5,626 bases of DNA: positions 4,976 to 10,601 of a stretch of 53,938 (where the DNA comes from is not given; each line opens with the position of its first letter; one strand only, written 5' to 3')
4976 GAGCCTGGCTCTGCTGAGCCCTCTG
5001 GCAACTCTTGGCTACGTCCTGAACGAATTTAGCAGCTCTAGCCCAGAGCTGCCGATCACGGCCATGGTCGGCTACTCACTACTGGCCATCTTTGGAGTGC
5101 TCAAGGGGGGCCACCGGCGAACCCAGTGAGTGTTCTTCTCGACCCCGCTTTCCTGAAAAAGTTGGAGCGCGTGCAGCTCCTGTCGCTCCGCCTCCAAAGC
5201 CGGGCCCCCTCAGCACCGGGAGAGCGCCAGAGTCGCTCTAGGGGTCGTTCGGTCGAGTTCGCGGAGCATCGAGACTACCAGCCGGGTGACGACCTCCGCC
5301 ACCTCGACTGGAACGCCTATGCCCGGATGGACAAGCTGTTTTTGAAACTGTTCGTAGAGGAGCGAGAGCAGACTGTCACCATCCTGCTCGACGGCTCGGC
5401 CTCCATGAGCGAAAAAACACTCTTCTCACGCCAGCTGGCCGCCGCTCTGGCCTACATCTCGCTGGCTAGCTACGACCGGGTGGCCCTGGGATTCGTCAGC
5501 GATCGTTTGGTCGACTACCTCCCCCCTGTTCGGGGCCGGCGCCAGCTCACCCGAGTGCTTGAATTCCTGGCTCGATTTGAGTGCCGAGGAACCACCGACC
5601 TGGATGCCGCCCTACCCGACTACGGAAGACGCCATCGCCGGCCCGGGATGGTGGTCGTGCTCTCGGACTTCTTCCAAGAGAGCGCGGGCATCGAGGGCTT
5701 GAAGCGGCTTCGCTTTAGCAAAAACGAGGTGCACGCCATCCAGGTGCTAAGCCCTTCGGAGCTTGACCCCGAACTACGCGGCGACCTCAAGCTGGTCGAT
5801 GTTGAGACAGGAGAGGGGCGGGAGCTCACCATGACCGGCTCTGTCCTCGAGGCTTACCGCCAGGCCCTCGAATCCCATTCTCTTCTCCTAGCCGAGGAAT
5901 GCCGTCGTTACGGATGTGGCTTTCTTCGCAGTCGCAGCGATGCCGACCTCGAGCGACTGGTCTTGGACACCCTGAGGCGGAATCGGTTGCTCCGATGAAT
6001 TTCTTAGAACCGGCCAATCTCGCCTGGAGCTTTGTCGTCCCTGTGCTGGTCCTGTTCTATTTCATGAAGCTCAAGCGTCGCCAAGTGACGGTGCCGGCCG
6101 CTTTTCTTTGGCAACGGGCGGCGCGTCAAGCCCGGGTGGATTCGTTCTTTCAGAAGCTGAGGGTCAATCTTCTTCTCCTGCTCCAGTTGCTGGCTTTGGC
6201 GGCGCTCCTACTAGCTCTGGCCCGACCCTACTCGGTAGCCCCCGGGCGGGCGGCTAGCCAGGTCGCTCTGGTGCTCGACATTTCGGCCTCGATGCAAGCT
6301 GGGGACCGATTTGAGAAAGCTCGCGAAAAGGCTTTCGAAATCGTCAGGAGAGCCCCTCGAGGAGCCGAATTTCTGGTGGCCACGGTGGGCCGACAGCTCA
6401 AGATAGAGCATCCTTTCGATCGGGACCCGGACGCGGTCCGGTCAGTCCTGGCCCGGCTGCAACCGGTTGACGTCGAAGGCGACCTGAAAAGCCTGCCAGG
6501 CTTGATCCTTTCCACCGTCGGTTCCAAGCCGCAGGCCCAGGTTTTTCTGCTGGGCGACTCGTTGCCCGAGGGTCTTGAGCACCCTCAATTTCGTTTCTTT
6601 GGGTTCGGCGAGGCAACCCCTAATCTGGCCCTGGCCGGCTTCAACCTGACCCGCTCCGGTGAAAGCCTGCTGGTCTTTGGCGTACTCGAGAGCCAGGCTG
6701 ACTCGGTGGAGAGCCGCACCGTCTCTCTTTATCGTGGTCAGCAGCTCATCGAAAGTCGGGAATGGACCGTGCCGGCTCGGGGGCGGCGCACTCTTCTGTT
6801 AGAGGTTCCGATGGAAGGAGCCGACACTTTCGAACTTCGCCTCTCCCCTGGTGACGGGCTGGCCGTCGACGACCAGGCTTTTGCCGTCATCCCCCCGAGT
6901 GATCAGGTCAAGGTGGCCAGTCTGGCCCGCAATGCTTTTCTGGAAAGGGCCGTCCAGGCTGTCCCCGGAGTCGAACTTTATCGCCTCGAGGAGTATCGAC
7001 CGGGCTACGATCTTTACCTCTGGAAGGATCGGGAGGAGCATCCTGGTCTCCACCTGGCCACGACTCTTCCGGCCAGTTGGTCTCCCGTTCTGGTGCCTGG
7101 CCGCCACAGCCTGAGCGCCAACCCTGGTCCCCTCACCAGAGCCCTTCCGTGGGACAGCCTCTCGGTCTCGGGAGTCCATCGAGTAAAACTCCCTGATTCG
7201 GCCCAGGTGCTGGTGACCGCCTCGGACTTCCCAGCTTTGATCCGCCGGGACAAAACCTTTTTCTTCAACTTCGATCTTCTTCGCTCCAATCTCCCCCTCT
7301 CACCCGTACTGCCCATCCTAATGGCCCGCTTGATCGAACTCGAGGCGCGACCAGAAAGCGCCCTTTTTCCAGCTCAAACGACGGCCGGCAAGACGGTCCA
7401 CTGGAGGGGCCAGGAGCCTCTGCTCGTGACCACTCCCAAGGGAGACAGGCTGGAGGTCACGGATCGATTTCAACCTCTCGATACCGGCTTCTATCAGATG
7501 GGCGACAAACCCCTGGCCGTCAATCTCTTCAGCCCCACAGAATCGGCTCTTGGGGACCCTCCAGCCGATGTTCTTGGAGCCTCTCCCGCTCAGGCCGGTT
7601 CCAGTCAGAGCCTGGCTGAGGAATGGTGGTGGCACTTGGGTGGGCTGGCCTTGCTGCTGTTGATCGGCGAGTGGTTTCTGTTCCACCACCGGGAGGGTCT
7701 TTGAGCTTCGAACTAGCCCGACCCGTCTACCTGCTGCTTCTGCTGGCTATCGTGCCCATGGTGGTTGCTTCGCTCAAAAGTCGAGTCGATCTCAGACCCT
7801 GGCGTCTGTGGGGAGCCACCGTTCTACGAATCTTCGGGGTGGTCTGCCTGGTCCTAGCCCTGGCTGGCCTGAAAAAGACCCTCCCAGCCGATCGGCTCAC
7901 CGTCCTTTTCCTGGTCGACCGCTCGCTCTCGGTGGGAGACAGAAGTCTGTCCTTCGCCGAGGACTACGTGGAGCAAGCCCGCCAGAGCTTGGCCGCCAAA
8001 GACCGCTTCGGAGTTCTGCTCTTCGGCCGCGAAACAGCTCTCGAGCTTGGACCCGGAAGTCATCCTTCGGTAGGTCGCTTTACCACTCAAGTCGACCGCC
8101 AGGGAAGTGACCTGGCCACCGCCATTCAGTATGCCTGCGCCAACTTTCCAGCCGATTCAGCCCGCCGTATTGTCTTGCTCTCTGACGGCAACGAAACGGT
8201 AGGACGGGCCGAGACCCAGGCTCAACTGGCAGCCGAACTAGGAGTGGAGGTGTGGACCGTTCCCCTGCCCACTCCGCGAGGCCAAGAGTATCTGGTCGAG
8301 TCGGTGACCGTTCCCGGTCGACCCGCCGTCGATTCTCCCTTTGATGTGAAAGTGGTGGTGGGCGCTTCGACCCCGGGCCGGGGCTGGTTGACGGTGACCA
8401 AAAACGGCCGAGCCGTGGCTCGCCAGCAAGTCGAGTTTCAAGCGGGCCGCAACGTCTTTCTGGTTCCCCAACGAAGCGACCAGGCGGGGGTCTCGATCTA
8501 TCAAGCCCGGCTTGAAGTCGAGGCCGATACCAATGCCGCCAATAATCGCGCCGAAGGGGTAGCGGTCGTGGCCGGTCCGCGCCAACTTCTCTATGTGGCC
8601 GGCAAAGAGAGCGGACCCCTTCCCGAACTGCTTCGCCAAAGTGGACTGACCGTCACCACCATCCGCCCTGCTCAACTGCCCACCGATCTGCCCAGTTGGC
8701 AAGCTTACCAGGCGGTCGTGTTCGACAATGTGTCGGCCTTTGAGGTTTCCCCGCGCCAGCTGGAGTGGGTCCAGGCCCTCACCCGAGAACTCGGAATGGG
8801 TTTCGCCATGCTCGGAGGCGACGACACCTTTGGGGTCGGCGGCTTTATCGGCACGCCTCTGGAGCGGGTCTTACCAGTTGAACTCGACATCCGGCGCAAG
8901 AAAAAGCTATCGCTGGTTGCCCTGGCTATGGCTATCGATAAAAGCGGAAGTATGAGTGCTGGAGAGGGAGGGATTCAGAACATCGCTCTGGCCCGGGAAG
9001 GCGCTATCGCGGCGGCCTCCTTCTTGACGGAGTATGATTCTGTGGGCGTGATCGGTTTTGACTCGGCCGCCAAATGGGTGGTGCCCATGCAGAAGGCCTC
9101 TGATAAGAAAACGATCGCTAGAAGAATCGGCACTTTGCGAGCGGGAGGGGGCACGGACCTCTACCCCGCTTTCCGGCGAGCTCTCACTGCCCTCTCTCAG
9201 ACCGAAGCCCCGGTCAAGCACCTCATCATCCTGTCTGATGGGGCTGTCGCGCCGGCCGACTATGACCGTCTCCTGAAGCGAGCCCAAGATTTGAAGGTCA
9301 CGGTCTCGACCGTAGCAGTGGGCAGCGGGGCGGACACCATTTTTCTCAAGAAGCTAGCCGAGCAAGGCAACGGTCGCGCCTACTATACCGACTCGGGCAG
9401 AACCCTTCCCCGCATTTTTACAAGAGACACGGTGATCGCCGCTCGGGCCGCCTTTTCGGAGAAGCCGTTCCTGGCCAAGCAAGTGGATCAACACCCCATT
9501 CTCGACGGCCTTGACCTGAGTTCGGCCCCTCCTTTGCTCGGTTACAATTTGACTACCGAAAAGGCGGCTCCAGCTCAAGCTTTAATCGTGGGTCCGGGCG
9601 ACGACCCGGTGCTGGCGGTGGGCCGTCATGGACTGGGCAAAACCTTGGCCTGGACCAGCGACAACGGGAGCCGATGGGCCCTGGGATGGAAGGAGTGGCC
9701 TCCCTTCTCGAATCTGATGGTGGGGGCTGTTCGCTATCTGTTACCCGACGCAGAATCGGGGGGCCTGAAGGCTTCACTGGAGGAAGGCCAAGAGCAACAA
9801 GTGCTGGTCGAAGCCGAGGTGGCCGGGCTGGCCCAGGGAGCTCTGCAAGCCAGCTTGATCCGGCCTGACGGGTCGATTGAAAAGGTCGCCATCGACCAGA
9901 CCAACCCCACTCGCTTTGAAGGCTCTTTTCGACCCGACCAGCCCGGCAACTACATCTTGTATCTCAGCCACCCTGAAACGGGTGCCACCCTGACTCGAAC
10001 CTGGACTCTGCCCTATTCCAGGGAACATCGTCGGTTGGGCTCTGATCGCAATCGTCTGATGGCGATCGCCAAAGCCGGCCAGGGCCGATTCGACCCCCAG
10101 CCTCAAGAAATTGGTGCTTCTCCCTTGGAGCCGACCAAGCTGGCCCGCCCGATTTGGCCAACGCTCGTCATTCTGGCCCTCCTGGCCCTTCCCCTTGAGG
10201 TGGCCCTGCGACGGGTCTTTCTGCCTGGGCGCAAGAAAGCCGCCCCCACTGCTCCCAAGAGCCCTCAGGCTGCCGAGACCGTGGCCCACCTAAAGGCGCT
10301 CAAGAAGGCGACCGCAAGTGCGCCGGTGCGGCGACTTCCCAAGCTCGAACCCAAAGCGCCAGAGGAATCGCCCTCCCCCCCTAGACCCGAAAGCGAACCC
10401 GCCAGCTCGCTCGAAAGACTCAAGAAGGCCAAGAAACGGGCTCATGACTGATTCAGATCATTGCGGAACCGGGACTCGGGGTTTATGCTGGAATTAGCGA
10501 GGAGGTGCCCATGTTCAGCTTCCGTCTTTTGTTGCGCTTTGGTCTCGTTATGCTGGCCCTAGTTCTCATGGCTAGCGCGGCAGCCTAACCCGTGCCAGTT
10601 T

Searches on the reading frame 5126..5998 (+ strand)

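Call 66: search_protein_families(library=pfam, proteins=[window:5126-5998:+], max_evalue=0.0001)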
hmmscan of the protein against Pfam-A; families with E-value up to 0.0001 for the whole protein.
window:5126-5998:+ (290 aa): 3 families
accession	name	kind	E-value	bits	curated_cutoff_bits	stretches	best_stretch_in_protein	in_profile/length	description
PF01882.25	DUF58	-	1.2e-42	146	23.4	1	47-251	1-213/216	Protein of unknown function DUF58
PF13519.12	VWA_2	-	3.3e-08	34.5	27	1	85-182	2-106/107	von Willebrand factor type A domain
PF05762.20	VWA_CoxE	-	1.6e-07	31.4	26.4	1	79-187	53-164/222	VWA domain containing CoxE-like protein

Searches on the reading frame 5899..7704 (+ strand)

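Call 66: search_protein_families(library=pfam, proteins=[window:5899-7704:+], max_evalue=0.0001)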
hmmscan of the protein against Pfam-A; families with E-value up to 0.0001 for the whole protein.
window:5899-7704:+ (601 aa): 2 families
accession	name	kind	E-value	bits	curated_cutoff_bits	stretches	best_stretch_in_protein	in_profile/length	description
PF07584.16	BatA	-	6.9e-14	52.5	25.9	1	33-110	1-77/77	Aerotolerance regulator N-terminal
PF13519.12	VWA_2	-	4.1e-07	31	27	1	122-220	1-105/107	von Willebrand factor type A domain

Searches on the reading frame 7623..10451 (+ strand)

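Call 66: search_protein_families(library=pfam, proteins=[window:7623-10451:+], max_evalue=0.0001)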
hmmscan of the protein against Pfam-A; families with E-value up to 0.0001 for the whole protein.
window:7623-10451:+ (942 aa): 4 families
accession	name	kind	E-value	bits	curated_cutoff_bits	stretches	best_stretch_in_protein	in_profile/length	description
PF13519.12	VWA_2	-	9.2e-25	87.8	27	2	436-540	3-106/107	von Willebrand factor type A domain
PF00092.34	VWA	-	5.7e-24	85.7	23.8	2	435-600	3-173/174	von Willebrand factor type A domain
PF13768.12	VWA_3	-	8.7e-14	52.3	27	1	434-587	3-154/155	von Willebrand factor type A domain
PF07090.17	GATase1_like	-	1e-09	38.8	27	1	618-700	156-239/247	Putative glutamine amidotransferase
